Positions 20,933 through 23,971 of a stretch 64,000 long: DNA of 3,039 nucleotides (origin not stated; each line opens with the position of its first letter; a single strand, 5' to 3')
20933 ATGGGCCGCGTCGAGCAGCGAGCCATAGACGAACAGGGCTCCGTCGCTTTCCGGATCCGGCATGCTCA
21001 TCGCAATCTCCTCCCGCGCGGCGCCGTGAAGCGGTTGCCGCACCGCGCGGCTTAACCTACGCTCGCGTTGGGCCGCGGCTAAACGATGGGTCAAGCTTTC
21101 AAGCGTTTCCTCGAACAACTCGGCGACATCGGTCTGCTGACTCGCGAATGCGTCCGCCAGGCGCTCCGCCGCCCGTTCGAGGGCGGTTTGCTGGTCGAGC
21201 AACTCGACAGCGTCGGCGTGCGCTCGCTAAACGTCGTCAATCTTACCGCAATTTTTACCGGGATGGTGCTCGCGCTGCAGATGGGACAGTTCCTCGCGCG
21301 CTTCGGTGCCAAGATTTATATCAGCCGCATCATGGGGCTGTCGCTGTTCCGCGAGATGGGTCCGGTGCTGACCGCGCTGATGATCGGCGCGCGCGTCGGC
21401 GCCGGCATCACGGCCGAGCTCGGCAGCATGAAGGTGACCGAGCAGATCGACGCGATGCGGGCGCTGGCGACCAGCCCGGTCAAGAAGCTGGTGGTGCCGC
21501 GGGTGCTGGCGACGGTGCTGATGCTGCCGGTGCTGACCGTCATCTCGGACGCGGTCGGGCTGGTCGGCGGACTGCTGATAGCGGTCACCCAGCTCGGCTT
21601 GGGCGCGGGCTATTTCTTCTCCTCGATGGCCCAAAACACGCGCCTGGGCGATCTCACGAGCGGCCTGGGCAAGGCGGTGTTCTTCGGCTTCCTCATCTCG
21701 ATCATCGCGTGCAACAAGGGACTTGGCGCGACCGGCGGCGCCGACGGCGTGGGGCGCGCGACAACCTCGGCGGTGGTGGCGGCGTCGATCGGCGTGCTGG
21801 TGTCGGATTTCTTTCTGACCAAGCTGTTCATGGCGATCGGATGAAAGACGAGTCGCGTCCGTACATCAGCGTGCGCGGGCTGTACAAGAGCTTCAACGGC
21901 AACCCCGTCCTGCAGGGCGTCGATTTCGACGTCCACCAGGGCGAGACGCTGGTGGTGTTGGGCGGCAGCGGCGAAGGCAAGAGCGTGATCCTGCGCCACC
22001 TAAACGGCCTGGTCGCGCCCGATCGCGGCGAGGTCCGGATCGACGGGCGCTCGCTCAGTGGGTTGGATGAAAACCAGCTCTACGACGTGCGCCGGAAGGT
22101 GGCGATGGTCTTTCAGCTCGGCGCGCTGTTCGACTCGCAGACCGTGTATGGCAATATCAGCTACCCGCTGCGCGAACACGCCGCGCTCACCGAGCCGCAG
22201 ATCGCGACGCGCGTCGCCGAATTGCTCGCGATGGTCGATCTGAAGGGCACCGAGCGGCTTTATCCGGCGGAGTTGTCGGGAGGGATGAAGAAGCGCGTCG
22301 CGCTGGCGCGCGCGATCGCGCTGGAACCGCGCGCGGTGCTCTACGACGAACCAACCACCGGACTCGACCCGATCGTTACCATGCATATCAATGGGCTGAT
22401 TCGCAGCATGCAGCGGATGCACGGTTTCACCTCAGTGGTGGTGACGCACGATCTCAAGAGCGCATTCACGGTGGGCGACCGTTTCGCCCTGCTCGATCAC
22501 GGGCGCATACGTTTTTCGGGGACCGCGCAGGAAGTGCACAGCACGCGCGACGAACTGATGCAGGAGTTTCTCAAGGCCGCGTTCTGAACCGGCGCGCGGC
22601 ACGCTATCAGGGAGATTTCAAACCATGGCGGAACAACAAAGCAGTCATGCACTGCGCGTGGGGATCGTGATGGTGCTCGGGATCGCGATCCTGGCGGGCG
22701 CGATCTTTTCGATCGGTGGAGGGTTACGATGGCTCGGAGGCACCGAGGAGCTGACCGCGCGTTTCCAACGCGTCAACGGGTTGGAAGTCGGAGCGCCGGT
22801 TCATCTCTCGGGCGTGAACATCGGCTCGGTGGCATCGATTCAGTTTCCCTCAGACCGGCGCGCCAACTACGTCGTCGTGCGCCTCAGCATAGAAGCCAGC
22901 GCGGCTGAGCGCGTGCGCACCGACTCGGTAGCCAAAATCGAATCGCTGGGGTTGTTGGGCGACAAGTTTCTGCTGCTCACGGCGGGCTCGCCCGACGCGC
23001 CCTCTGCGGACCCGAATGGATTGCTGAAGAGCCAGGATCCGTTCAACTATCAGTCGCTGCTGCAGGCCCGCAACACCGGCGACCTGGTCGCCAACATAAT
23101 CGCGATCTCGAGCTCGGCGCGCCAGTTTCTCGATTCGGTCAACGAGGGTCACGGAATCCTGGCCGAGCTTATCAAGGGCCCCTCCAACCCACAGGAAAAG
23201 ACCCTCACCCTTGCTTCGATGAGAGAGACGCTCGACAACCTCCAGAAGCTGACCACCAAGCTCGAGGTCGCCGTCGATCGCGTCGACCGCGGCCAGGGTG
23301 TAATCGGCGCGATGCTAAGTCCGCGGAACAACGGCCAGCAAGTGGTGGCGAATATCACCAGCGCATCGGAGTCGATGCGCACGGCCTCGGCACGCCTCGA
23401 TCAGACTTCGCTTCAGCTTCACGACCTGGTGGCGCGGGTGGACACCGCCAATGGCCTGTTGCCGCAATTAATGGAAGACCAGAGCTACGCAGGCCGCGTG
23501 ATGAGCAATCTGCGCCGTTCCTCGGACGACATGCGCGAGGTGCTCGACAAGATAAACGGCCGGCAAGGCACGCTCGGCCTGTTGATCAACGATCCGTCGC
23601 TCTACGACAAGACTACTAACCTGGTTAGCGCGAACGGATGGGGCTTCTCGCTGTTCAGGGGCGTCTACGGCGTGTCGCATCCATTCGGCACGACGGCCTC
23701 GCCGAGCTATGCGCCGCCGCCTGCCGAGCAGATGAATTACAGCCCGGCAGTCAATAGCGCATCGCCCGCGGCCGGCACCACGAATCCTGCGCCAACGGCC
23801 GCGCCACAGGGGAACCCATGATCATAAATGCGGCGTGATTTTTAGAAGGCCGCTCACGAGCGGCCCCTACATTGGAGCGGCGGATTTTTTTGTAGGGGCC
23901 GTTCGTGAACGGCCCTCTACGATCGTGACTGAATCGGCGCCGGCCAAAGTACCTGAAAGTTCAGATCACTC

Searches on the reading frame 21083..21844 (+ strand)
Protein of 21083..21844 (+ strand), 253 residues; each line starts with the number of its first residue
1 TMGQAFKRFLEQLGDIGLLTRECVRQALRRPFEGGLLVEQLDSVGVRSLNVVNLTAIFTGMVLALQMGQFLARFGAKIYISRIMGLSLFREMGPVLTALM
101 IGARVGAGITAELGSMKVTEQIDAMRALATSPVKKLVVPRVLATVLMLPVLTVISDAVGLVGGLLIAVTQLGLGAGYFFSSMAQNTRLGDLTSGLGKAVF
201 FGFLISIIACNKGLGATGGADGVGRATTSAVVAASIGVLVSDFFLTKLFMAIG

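Call 19: search_protein_families(library=pfam, proteins=[window:21083-21844:+], max_evalue=0.001)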
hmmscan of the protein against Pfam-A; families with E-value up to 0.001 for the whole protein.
window:21083-21844:+ (253 aa): 1 family
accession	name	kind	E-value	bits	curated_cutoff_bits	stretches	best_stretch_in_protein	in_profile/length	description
PF02405.21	MlaE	-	1.9e-75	253.5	22.5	1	38-247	2-211/212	Permease MlaE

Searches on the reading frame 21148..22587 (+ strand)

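Call 19: search_protein_families(library=pfam, proteins=[window:21148-22587:+], max_evalue=0.001)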
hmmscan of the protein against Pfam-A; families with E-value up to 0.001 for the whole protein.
window:21148-22587:+ (479 aa): 1 family
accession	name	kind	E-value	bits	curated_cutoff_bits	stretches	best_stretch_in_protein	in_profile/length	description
PF00005.33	ABC_tran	-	6.3e-30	105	25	1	255-404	1-137/137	ABC transporter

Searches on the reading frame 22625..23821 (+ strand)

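Call 49: search_protein_families(library=pfam, proteins=[window:22625-23821:+], max_evalue=0.00001)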
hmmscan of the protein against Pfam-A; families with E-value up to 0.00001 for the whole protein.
window:22625-23821:+ (398 aa): 1 family
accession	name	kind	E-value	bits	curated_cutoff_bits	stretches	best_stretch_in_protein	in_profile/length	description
PF02470.25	MlaD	-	2.5e-19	69.7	25.1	1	40-121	2-81/81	MlaD protein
